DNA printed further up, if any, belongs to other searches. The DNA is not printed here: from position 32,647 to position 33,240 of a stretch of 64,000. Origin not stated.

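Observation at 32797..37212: Three-subunit hydantoinase/acetone-carboxylase-family enzyme (HyuA-like, HyuB-like, small Cys-rich subunit) as island cargo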

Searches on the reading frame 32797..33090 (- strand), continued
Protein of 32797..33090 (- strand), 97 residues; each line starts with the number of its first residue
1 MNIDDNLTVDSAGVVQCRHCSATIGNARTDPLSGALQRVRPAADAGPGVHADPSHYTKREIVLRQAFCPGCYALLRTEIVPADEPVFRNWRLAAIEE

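Call 94: search_protein_families(library=pfam, proteins=[L005:10796-12034:-, L005:13362-14084:-, L005:14123-15877:-, L005:16016-16705:-, L005:16860-19913:+, L005:10187-10690:-, L005:90-542:-, L005:4758-5819:+], max_evalue=0.001)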
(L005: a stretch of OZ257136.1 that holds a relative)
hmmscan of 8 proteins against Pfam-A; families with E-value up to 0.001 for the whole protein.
L005:10796-12034:- (412 aa): 2 families
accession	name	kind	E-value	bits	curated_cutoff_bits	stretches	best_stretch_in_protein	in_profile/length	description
PF00355.32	Rieske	-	1.2e-18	67.2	20.3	1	43-127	1-83/88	Rieske [2Fe-2S] domain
PF00848.25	Ring_hydroxyl_A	-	9.6e-17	62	24.9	1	199-411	14-207/208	Ring hydroxylating alpha subunit (catalytic domain)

L005:13362-14084:- (240 aa): 6 families
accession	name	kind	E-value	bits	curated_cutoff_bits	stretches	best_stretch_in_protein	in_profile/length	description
PF13417.12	GST_N_3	-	2.6e-21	76.2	22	1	23-96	1-74/75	Glutathione S-transferase, N-terminal domain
PF13409.12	GST_N_2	-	1.5e-17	64.4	25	1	29-91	2-69/70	Glutathione S-transferase, N-terminal domain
PF02798.26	GST_N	-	1.7e-10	41.5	20.9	1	19-91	1-76/76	Glutathione S-transferase, N-terminal domain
PF00043.30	GST_C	-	1.1e-07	32.4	20.7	1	163-221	35-93/93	Glutathione S-transferase, C-terminal domain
PF14497.11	GST_C_3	-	5.2e-07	30.2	21.6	1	145-229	18-103/104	Glutathione S-transferase, C-terminal domain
PF13410.11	GST_C_2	-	1.6e-06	28.6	24.9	1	158-216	10-69/69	Glutathione S-transferase, C-terminal domain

L005:14123-15877:- (584 aa): 5 families
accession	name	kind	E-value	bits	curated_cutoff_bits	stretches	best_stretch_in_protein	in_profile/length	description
PF00211.25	Guanylate_cyc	-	6.6e-12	45.8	21.9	1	15-165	10-171/183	Adenylate and Guanylate cyclase catalytic domain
PF14559.12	TPR_19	-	1.3e-10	41.9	25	2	430-487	5-61/68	Tetratricopeptide repeat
PF07719.23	TPR_2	-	1.1e-06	28.7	27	0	429-448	14-33/34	Tetratricopeptide repeat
PF13432.12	TPR_16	-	2.1e-06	28.5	32.7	0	456-519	3-63/65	Tetratricopeptide repeat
PF13428.12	TPR_14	-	6.6e-06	26.8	23.5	0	455-484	6-35/44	Tetratricopeptide repeat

L005:16016-16705:- (229 aa): 0 families

L005:16860-19913:+ (1017 aa): 4 families
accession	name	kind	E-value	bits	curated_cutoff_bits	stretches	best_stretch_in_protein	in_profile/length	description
PF13191.12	AAA_16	-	1.6e-24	87.7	32.6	1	136-314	2-167/167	AAA ATPase domain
PF00486.34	Trans_reg_C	-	1e-16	61.2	26.2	1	27-102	1-77/77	Transcriptional regulatory protein, C terminal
PF13401.12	AAA_22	-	6.7e-06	26.9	27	1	158-307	5-115/130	AAA domain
PF00931.28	NB-ARC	-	0.00067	19.4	23.5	0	155-179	15-39/248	NB-ARC domain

L005:10187-10690:- (167 aa): 0 families

L005:90-542:- (150 aa): 3 families
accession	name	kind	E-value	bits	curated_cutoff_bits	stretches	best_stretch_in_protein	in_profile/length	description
PF07883.17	Cupin_2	-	8.9e-14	51.4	27.2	1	45-102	7-64/70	Cupin domain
PF12973.13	Cupin_7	-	3.6e-06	27.2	27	1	11-109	9-103/105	ChrR Cupin-like domain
PF02311.25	AraC_binding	-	2.3e-05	24.6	21.1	1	50-95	17-62/135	AraC-like ligand binding domain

L005:4758-5819:+ (353 aa): 0 families
